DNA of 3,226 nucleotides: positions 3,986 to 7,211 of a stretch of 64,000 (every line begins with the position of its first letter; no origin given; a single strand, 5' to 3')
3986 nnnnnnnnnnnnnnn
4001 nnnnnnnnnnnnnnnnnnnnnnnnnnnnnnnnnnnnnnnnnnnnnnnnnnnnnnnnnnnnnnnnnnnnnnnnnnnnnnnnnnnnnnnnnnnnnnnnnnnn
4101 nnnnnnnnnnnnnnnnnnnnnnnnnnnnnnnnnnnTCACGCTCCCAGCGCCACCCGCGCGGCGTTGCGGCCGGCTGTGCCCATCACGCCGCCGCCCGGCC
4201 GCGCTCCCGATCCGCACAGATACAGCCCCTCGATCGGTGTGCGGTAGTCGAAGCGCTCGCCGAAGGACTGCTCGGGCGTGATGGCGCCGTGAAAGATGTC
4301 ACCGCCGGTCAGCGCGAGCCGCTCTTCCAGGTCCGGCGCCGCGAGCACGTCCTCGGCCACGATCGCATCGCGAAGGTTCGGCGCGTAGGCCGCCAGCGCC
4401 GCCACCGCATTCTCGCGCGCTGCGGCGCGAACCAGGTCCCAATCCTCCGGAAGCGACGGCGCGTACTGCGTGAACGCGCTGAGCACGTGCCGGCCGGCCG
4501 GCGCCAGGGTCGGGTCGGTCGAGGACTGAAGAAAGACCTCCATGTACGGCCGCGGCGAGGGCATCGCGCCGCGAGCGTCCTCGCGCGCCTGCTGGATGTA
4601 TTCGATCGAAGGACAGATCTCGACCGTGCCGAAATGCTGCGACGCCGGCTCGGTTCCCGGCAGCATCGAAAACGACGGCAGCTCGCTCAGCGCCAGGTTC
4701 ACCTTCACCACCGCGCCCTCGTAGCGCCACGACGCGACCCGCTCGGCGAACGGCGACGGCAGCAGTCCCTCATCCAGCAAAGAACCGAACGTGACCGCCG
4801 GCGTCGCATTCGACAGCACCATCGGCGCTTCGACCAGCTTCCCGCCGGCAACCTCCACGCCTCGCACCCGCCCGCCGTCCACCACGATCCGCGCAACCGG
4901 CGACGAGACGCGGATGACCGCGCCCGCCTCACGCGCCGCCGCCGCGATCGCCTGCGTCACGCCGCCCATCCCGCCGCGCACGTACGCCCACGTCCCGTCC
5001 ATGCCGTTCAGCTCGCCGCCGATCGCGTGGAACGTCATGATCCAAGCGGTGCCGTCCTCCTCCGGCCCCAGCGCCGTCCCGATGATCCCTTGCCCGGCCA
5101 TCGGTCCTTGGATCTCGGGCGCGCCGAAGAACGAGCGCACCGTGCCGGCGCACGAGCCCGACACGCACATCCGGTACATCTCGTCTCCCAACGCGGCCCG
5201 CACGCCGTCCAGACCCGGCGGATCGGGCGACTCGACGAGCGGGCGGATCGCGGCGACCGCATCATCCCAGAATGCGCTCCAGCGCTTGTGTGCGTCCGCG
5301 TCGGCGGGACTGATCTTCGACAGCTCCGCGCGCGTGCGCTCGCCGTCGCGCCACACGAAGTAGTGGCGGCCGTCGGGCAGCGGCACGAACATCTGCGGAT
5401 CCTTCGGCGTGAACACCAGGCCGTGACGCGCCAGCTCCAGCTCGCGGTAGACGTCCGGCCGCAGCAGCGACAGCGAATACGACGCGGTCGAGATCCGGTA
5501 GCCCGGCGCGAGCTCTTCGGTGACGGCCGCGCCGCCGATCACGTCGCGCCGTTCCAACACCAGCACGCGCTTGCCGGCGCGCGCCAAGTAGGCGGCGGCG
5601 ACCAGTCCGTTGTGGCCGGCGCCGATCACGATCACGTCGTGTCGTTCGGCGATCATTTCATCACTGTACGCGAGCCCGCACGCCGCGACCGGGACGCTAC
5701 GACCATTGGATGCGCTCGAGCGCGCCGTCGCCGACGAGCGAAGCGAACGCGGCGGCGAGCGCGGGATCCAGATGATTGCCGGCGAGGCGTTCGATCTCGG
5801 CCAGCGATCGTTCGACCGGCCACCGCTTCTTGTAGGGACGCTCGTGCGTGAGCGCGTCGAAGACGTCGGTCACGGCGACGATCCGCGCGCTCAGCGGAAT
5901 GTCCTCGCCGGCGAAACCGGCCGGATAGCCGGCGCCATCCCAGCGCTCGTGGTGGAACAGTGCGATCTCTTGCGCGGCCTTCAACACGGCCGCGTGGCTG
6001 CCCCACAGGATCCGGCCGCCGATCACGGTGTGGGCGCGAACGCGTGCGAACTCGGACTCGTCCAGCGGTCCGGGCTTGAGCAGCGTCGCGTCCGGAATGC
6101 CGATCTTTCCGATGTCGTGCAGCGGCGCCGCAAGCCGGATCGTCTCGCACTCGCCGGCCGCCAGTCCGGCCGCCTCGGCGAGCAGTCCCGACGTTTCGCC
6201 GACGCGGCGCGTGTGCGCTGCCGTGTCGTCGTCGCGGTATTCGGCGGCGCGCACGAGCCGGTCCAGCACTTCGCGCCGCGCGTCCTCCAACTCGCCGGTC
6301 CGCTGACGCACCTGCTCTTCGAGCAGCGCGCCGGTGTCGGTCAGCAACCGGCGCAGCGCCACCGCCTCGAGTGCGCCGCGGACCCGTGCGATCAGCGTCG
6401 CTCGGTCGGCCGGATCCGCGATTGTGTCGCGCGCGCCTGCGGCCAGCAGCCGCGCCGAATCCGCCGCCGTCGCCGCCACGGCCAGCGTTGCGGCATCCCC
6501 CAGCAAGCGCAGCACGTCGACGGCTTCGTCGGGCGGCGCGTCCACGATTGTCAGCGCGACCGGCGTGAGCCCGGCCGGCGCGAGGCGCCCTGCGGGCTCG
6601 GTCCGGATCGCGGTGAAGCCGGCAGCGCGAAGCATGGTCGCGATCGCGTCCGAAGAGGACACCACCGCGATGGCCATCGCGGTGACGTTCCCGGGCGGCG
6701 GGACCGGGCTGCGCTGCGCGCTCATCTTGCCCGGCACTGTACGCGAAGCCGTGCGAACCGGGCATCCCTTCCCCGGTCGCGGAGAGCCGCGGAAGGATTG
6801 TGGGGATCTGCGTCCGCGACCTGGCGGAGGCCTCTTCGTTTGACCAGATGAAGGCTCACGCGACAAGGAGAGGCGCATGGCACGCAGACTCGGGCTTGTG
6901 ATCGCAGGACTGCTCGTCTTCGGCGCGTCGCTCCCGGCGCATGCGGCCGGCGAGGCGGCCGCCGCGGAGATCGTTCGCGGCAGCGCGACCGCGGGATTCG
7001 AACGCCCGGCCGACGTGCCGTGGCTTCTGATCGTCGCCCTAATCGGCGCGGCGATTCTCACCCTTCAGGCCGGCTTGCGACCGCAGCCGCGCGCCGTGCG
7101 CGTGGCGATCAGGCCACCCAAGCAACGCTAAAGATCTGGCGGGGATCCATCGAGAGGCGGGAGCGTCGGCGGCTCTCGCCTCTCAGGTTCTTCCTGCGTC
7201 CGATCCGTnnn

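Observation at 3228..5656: Hint-domain lipoprotein translationally coupled to a CrtI-like flavin oxidoreductase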

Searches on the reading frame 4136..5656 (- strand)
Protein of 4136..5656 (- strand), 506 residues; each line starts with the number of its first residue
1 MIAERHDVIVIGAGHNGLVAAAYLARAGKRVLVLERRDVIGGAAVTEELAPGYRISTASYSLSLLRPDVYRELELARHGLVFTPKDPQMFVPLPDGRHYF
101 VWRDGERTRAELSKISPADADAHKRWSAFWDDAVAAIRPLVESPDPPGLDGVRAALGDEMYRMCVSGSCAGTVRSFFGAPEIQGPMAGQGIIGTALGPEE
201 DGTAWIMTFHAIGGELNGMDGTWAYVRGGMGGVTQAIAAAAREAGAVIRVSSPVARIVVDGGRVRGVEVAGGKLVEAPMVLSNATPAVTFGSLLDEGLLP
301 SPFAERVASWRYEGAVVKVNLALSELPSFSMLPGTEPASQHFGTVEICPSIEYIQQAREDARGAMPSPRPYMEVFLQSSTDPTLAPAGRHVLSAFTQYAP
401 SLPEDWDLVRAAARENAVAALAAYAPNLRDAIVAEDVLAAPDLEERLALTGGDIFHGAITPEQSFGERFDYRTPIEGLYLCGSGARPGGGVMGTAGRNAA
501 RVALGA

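Call 4: search_protein_families(library=pfam, proteins=[window:4136-5656:-], max_evalue=1)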
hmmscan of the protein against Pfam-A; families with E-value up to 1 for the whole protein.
window:4136-5656:- (506 aa): 19 families
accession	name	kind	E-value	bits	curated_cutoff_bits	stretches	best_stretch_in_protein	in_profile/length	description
PF01593.30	Amino_oxidase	-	3.5e-19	69.9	19.8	1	17-501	3-437/443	Flavin containing amine oxidoreductase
PF13450.12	NAD_binding_8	-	1.3e-12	48.2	21.9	1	10-58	1-48/68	NAD(P)-binding Rossmann-like domain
PF01266.30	DAO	-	3.1e-11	43.9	27.9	2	7-74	1-75/353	FAD dependent oxidoreductase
PF12831.13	FAD_oxidored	-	1.8e-09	37.9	27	1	7-51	1-45/416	FAD dependent oxidoreductase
PF01946.23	Thi4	-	3.2e-06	27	26.2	1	6-44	18-57/235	Thi4 family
PF00890.30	FAD_binding_2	-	4.5e-06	26.6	20.4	1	7-45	1-39/414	FAD binding domain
PF01494.25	FAD_binding_3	-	5.1e-06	26.4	22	1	6-38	2-34/349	FAD binding domain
PF07992.20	Pyr_redox_2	-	3.4e-05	23.9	26.1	1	7-42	2-38/291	Pyridine nucleotide-disulphide oxidoreductase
PF03486.20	HI0933_like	-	4.4e-05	23.5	50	1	6-41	1-36/244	HI0933-like protein Rossmann domain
PF00070.33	Pyr_redox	-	5.1e-05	24.1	22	1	8-43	2-36/82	Pyridine nucleotide-disulphide oxidoreductase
PF01134.28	GIDA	-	7.5e-05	22.4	22.1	1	7-35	1-30/391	Glucose inhibited division protein A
PF00996.24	GDI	-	0.00047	19.2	23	1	4-49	3-48/436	GDP dissociation inhibitor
PF13738.12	Pyr_redox_3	-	0.036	13.8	30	1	7-40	166-199/305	Pyridine nucleotide-disulphide oxidoreductase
PF21799.2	MurD-like_N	-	0.1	13.3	27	1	7-42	2-37/88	Mur ligase MurD-like, N-terminal domain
PF06100.17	MCRA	-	0.12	11.7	23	1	7-55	3-56/495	MCRA family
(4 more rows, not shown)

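Call 6: search_protein_families(library=ncbifam, proteins=[window:4136-5656:-], max_evalue=1)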
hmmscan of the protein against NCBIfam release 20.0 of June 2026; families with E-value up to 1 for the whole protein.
window:4136-5656:- (506 aa): 165 families (the best 25 are shown)
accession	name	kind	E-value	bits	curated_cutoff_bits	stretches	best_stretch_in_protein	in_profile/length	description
NF045689.1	BCarotKetCrtO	equivalog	2.2e-72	244.4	1000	1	5-504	3-536/563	beta-carotene ketolase CrtO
TIGR02734.1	crtI_fam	subfamily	9.2e-33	113.7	238.1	1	8-493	1-476/504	phytoene desaturase family protein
NF058655.1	CrtID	equivalog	1.8e-23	83.2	640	2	8-296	1-284/478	bifunctional phytoene desaturase/3,4-desaturase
TIGR02730.1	carot_isom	equivalog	7.9e-23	81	586.9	2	221-495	219-478/493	carotenoid isomerase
NF045637.1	carotdesatCrtDProt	equivalog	9.4e-23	80.5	580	3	219-288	211-279/485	1-hydroxycarotenoid 3,4-desaturase CrtD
NF005560.0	PRK07233.1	equivalog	4.6e-14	52.1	252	2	8-48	3-43/435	hypothetical protein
TIGR02733.1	desat_CrtD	equivalog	3.2e-13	49.2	549.7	2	6-117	2-116/492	C-3',4' desaturase CrtD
NF005547.0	PRK07208.1-3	equivalog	4.2e-10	39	380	2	5-55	4-53/465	hypothetical protein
NF053676.1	4oxCHCAChcC1Cy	equivalog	1.7e-09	36.7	1000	2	6-44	2-40/528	4-oxocyclohexanecarboxylate 2-dehydrogenase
NF042421.1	hydcarot_desat_CrtD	equivalog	2.5e-09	36.1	500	2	8-108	4-96/487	1-hydroxycarotenoid 3,4-desaturase CrtD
NF004789.0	PRK06134.1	subfamily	5.2e-08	31.9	747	2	4-44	11-51/581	FAD-dependent oxidoreductase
TIGR00031.1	UDP-GALP_mutase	equivalog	5.3e-08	32.2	303.75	1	6-48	2-44/378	UDP-galactopyranose mutase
NF009477.0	PRK12843.1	equivalog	7e-08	31.4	758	1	4-45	15-56/578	FAD-dependent oxidoreductase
NF001933.0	PRK00711.1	subfamily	8.5e-08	31.6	383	2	8-53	3-45/429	D-amino acid dehydrogenase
TIGR03315.1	Se_ygfK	equivalog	9.4e-08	29.9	835.3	1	3-58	535-588/1012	putative selenate reductase subunit YgfK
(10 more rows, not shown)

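Call 65: search_protein_families(library=padloc, proteins=[window:4136-5656:-], max_evalue=0.01)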
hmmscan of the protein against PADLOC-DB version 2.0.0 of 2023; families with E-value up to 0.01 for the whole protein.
window:4136-5656:- (506 aa): 1 family
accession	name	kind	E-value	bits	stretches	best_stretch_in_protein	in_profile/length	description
PDLC01086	C3a186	-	2.3e-12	44.9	1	8-317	3-250/384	"C-3?,4? desaturase"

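Call 71: find_homologous_proteins(query=window:4136-5656:-, max_evalue=1e-50)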
Query window:4136-5656:- (506 aa): 7849 proteins with E <= 1e-50 among 8000 candidates; the best 120 are listed.
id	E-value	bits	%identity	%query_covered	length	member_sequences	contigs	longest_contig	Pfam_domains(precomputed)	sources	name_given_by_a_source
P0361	0.0e+0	1127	100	100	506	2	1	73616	PF01946.24,PF01266.31,PF01593.31,PF13450.13,PF00890.31,PF01494.26,PF12831.14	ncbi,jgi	ncbi:MAG TPA: NAD(P)/FAD-dependent oxidoreductase [Actinomycetota bacterium]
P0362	8.4e-280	947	84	100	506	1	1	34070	PF01266.31,PF01593.31,PF13450.13,PF00890.31,PF07992.21,PF12831.14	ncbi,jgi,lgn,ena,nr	ncbi:MAG TPA: NAD(P)/FAD-dependent oxidoreductase [Actinomycetota bacterium]|nr:NAD(P)/FAD-dependent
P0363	1.1e-272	923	82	99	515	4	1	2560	PF01266.31,PF01593.31,PF13450.13,PF00890.31,PF07992.21,PF00070.34,PF12831.14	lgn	-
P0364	3.4e-247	839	74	99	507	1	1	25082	PF01946.24,PF01266.31,PF01593.31,PF13450.13,PF07992.21,PF00070.34,PF12831.14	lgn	-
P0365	1.1e-245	834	74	100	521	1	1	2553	PF01946.24,PF01266.31,PF01593.31,PF13450.13,PF00890.31,PF07992.21,PF00070.34,PF03486.21,PF12831.14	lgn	-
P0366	1.1e-236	805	70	99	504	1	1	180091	PF01266.31,PF01593.31,PF13450.13,PF12831.14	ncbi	ncbi:MAG: phytoene desaturase family protein [Actinomycetota bacterium]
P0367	3.3e-202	691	64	96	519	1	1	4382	PF01946.24,PF01266.31,PF01593.31,PF13450.13,PF07992.21,PF12831.14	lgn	-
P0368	8.3e-200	683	63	96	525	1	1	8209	PF01946.24,PF01266.31,PF01593.31,PF13450.13,PF07992.21,PF12831.14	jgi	jgi:phytoene dehydrogenase-like protein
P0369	2.8e-199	681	61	99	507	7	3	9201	PF01946.24,PF01266.31,PF01593.31,PF13450.13,PF12831.14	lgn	-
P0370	9.0e-198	676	62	98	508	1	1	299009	PF01946.24,PF01266.31,PF01593.31,PF13450.13,PF00890.31,PF07992.21,PF00070.34,PF01494.26,PF12831.14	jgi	jgi:phytoene dehydrogenase-like protein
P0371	1.1e-196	673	61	98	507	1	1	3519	PF01946.24,PF01266.31,PF01593.31,PF13450.13,PF12831.14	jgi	-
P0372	1.1e-195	669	60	99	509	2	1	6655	PF01946.24,PF01266.31,PF01593.31,PF13450.13,PF00890.31,PF01494.26,PF12831.14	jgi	jgi:phytoene dehydrogenase-like protein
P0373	4.2e-195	667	60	98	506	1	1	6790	PF01946.24,PF01266.31,PF01593.31,PF13450.13,PF12831.14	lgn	-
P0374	1.2e-194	666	61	98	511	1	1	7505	PF01946.24,PF01266.31,PF01593.31,PF13450.13,PF07992.21,PF12831.14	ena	-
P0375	4.5e-193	661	61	98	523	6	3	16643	PF01266.31,PF01593.31,PF13450.13,PF00890.31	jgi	jgi:phytoene dehydrogenase-like protein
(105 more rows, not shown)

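Call 72: find_encoding_contigs(protein=P0362, flank=4000, max_places=2)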
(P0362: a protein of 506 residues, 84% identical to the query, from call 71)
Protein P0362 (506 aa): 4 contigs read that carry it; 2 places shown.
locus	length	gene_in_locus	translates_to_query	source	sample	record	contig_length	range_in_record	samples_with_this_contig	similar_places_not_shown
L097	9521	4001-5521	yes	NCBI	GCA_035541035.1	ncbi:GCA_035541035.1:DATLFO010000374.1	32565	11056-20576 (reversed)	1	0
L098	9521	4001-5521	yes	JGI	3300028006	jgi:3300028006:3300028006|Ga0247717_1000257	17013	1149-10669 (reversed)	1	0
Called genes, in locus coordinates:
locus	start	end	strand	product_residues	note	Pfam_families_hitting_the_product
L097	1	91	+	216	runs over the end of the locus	PF00440:TetR_N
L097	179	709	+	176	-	PF04542:Sigma70_r2, PF08281:Sigma70_r4_2, PF04545:Sigma70_r4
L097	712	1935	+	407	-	PF13490:zf-HC2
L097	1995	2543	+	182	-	PF13473:Cupredoxin_1 (weak), PF00127:Copper-bind (faint)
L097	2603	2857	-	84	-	-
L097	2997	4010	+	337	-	PF13487:HD_5, PF01966:HD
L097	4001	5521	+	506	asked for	PF00890:FAD_binding_2 (faint), PF01266:DAO (weak), PF07992:Pyr_redox_2 (faint), PF12831:FAD_oxidored (weak), PF13450:NAD_binding_8, PF01593:Amino_oxidase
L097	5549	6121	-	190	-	PF11716:MDMPI_N, PF12867:DinB_2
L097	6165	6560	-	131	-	PF00903:Glyoxalase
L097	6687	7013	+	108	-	PF12840:HTH_20, PF01022:HTH_5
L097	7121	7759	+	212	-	-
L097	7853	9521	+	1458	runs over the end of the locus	PF00270:DEAD, PF00271:Helicase_C, PF19306:WHD_Lhr, PF08494:DEAD_assoc, PF23236:WHD_2nd_Lhr, PF23235:WHD_3rd_Lhr, PF23234:WHD_4th_Lhr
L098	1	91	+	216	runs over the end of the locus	PF00440:TetR_N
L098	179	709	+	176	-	PF04542:Sigma70_r2, PF08281:Sigma70_r4_2, PF04545:Sigma70_r4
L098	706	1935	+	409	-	PF13490:zf-HC2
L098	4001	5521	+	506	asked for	PF00890:FAD_binding_2 (faint), PF01266:DAO (weak), PF07992:Pyr_redox_2 (faint), PF12831:FAD_oxidored (weak), PF13450:NAD_binding_8, PF01593:Amino_oxidase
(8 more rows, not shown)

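Call 73: find_encoding_contigs(protein=P0366, flank=4000, max_places=2)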
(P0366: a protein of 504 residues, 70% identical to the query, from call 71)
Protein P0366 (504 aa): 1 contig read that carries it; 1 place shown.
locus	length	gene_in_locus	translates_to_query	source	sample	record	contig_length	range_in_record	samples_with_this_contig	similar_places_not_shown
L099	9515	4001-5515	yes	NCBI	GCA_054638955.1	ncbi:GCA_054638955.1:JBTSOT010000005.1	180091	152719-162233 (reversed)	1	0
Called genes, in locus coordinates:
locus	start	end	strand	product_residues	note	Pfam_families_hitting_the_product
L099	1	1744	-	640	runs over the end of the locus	-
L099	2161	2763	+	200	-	PF00440:TetR_N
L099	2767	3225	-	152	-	PF00127:Copper-bind (faint)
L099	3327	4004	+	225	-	PF13487:HD_5, PF01966:HD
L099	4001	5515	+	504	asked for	PF01266:DAO, PF01593:Amino_oxidase, PF12831:FAD_oxidored (weak), PF13450:NAD_binding_8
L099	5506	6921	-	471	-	PF02012:BNR (faint)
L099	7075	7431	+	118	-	-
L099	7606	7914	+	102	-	PF01022:HTH_5, PF12840:HTH_20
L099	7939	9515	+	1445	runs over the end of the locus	PF00270:DEAD, PF04851:ResIII (weak), PF00271:Helicase_C, PF19306:WHD_Lhr, PF08494:DEAD_assoc, PF23236:WHD_2nd_Lhr, PF23235:WHD_3rd_Lhr, PF23234:WHD_4th_Lhr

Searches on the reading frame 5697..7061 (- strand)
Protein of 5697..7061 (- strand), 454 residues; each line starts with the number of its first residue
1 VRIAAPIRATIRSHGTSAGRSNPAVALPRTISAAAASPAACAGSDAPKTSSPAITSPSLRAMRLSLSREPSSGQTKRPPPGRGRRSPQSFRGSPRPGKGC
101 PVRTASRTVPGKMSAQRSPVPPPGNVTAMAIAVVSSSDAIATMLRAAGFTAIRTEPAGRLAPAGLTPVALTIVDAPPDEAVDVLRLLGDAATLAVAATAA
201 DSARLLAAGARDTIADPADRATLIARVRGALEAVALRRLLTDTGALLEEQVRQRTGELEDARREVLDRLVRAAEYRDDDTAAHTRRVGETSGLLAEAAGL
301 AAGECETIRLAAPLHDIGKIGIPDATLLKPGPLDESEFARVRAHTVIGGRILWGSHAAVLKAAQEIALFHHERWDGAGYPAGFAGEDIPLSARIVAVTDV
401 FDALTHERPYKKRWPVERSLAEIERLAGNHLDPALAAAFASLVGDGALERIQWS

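Call 4: search_protein_families(library=pfam, proteins=[window:5697-7061:-], max_evalue=1)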
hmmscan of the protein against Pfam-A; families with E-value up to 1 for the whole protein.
window:5697-7061:- (454 aa): 3 families
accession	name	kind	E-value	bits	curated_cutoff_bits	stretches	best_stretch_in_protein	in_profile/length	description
PF13487.12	HD_5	-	5.8e-33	114.5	27.2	1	271-435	5-170/170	HD domain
PF01966.28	HD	-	3e-17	63.4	22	1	281-403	2-115/116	HD domain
PF01609.27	DDE_Tnp_1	-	0.09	13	23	1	215-431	57-179/200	Transposase DDE domain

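Call 65: search_protein_families(library=padloc, proteins=[window:5697-7061:-], max_evalue=0.01)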
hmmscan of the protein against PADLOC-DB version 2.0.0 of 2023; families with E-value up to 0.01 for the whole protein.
window:5697-7061:- (454 aa): 2 families
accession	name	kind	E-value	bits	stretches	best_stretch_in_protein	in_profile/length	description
PDLC01769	Cas3g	-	4.3e-06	23.6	1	200-319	573-698/836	-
PDLC00939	Cas3g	-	0.00012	18.4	1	280-319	692-731/864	"CRISPR-associated helicase Cas3, subtype Dpsyc"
